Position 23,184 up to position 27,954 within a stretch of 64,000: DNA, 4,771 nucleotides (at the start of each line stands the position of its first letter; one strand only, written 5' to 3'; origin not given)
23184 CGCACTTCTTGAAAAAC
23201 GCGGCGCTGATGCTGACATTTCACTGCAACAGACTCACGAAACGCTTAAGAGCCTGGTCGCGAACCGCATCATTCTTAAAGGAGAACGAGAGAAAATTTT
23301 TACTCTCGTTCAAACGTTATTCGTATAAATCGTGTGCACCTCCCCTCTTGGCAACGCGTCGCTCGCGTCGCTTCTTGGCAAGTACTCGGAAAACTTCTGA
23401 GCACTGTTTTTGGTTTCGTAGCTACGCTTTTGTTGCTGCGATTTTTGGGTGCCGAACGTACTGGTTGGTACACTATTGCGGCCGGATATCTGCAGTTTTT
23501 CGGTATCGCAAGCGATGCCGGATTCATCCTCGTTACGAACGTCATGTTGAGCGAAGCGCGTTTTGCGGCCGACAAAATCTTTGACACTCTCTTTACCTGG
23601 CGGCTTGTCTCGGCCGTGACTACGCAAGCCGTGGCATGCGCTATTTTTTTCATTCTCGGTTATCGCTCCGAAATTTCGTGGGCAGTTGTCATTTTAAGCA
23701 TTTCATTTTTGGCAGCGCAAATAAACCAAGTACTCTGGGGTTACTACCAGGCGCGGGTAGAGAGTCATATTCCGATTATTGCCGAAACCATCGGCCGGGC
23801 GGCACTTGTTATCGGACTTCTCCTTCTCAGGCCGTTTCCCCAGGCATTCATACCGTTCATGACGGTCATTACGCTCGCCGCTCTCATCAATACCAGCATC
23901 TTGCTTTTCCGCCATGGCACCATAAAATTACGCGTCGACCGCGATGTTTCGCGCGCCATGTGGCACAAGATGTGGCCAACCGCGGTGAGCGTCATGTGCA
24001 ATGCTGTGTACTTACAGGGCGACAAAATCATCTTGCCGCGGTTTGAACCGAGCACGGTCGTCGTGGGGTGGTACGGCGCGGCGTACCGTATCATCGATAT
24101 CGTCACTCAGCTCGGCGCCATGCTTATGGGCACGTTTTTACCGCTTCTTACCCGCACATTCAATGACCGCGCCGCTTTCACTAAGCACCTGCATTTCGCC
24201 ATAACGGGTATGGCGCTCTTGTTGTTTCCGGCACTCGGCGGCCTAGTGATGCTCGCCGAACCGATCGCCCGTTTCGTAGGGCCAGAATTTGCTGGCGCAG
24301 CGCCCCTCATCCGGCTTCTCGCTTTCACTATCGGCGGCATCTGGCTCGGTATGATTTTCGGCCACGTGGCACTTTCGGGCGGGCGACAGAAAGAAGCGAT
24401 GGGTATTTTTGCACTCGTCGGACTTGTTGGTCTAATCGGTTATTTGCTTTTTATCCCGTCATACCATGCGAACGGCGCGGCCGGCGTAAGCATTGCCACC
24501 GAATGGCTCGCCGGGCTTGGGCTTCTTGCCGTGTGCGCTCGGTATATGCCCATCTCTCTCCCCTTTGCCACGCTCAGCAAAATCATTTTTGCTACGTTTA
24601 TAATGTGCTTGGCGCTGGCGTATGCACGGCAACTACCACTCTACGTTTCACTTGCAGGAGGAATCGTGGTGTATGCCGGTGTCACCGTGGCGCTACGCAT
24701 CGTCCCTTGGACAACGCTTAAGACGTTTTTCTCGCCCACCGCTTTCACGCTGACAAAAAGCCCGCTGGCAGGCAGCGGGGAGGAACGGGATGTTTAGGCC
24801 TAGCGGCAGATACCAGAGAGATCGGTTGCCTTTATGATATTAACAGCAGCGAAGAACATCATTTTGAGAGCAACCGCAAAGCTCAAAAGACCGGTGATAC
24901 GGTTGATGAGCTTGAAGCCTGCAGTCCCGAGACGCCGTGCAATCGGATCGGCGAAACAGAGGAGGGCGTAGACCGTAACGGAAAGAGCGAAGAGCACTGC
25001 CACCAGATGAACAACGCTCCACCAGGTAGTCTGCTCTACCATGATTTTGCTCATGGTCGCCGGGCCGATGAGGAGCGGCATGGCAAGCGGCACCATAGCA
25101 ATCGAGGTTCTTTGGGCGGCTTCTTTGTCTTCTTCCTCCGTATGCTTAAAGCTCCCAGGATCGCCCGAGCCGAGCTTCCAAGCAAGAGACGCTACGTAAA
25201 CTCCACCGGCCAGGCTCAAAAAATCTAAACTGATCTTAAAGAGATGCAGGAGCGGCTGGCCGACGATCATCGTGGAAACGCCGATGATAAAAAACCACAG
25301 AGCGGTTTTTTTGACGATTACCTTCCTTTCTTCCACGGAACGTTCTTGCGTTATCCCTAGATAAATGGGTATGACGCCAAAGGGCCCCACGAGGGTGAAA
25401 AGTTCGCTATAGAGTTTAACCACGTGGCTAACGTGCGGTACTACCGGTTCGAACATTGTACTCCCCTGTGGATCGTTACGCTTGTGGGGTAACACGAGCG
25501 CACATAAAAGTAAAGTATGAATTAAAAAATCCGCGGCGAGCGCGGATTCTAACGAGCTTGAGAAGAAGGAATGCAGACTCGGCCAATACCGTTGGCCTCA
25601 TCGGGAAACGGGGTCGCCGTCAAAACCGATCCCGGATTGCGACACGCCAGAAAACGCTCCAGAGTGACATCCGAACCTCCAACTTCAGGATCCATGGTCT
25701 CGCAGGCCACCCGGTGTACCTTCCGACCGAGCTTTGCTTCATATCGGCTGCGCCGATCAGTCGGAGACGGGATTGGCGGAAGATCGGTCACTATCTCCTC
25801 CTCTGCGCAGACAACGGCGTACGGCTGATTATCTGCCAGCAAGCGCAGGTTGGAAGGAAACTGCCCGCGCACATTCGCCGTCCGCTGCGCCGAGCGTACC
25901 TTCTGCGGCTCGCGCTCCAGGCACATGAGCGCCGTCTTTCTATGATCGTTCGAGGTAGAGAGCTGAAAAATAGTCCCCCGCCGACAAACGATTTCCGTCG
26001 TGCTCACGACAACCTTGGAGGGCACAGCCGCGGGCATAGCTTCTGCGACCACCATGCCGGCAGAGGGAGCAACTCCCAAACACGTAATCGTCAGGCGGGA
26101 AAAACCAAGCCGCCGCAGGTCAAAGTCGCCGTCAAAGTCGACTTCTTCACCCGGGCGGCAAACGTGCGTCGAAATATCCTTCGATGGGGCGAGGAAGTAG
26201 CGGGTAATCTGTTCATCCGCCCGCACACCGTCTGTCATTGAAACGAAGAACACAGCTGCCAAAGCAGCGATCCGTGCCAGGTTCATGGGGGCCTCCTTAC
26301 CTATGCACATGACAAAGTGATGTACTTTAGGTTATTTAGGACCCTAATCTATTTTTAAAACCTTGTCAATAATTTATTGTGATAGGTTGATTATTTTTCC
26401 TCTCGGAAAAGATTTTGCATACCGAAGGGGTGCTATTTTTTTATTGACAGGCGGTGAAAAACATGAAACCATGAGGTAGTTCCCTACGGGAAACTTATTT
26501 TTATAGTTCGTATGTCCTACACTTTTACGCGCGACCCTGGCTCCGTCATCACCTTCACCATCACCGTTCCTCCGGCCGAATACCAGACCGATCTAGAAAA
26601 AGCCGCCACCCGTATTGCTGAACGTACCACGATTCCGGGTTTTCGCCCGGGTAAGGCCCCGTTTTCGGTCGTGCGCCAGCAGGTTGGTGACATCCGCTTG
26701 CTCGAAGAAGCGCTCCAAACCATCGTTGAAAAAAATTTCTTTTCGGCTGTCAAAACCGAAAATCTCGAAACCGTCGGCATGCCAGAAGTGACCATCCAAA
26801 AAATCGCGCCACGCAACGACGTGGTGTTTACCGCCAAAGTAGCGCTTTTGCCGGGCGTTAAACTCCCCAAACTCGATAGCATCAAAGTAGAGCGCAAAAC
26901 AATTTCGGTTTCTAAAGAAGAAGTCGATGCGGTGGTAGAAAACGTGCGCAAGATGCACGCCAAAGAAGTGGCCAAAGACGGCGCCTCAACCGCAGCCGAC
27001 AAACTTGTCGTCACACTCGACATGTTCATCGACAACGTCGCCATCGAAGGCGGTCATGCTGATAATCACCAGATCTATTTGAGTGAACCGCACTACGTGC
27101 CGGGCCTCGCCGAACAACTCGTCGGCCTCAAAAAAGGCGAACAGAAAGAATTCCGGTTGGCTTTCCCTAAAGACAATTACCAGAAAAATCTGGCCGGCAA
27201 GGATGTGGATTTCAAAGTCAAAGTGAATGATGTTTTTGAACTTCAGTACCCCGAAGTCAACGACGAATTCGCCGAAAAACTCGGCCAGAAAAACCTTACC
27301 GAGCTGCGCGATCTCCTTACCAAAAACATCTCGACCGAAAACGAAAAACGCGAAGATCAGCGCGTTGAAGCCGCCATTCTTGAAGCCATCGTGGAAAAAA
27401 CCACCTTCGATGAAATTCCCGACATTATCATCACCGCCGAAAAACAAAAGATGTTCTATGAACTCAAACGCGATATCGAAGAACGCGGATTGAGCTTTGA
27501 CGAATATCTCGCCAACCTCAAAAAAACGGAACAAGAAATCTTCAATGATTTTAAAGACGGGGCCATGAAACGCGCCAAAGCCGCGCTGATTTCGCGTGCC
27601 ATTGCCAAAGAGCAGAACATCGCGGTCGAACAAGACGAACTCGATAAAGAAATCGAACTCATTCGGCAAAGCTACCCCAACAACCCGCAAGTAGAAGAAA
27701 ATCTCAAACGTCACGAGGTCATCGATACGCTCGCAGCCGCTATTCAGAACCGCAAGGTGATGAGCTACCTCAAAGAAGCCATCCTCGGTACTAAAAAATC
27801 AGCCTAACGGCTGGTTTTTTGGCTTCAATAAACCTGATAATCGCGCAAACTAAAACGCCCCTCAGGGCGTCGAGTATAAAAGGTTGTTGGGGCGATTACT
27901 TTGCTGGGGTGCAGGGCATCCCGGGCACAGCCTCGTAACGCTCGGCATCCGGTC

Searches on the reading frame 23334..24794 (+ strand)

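Call 39: search_protein_families(library=ncbifam, proteins=[window:23334-24794:+], max_evalue=0.00001)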
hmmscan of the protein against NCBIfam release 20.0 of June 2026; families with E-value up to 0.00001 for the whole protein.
window:23334-24794:+ (487 aa): 0 families

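Call 41: search_protein_families(library=pfam, proteins=[window:23334-24794:+], max_evalue=0.001)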
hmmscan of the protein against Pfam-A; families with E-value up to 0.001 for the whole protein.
window:23334-24794:+ (487 aa): 1 family
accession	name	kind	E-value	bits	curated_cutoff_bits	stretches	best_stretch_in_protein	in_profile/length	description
PF13440.11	Polysacc_synt_3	-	5e-07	29.7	23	1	34-314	2-282/293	Polysaccharide biosynthesis protein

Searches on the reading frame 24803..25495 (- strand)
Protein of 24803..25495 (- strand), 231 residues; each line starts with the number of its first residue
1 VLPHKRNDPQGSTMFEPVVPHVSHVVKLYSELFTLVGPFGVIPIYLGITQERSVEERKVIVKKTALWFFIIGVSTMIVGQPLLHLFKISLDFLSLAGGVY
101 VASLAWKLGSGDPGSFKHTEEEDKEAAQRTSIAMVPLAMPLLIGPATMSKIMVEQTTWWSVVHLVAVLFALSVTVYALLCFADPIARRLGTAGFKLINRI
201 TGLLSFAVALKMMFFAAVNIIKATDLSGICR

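Call 41: search_protein_families(library=pfam, proteins=[window:24803-25495:-], max_evalue=0.001)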
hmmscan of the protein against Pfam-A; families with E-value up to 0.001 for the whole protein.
window:24803-25495:- (231 aa): 1 family
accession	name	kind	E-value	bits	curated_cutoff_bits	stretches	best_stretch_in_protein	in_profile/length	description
PF01914.23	MarC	-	1.4e-40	139.3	23.9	1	23-220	2-202/203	MarC family integral membrane protein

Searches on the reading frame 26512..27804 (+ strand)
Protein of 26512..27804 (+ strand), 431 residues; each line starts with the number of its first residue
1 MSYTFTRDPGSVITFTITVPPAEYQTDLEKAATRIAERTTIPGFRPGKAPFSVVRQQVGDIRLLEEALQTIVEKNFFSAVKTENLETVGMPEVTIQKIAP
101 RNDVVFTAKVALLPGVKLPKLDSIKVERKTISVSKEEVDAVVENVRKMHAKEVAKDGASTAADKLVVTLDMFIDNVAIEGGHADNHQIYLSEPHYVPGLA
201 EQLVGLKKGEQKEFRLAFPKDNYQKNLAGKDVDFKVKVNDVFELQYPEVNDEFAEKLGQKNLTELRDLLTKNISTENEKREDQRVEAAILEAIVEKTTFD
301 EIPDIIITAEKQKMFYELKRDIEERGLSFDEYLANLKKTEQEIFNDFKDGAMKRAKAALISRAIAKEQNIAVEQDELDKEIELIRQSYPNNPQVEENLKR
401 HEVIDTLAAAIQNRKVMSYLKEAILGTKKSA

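Call 39: search_protein_families(library=ncbifam, proteins=[window:26512-27804:+], max_evalue=0.00001)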
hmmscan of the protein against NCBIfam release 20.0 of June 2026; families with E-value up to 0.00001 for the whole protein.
window:26512-27804:+ (431 aa): 2 families
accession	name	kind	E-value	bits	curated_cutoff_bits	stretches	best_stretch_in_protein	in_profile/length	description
TIGR00115.1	tig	equivalog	1.4e-101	340.4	180.2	1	14-420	4-409/410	trigger factor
NF045969.1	trig_like_plasma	equivalog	5.9e-09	35.2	140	1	64-403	39-374/399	trigger factor-related chaperone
